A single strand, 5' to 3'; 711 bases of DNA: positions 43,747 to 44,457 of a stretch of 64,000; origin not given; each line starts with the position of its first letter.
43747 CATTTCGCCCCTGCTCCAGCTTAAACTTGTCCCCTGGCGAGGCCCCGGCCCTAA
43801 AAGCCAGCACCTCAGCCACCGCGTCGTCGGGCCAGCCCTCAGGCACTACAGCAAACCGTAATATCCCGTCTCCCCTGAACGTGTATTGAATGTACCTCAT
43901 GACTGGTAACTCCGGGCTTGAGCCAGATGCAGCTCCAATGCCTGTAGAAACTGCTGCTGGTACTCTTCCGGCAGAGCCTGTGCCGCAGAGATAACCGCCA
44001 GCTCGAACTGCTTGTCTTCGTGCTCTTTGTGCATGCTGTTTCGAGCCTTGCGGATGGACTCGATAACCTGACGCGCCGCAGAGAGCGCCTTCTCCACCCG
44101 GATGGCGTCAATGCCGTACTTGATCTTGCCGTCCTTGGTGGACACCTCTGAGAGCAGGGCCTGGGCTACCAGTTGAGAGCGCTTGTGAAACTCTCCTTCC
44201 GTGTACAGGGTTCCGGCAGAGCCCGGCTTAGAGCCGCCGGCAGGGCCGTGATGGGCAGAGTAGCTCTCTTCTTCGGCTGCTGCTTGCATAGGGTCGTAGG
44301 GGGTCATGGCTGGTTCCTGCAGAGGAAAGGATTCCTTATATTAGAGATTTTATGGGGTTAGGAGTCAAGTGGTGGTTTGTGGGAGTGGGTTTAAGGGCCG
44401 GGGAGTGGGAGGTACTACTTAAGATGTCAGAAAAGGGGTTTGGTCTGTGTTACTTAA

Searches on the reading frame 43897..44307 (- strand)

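Call 33: search_protein_families(library=phrogs, proteins=[window:43897-44307:-], max_evalue=0.01)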
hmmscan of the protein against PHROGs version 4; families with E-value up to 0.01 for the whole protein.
window:43897-44307:- (136 aa): 1 family
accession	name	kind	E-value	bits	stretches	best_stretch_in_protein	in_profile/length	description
phrog_25242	-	unknown function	0.007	17.8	1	78-125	33-79/121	-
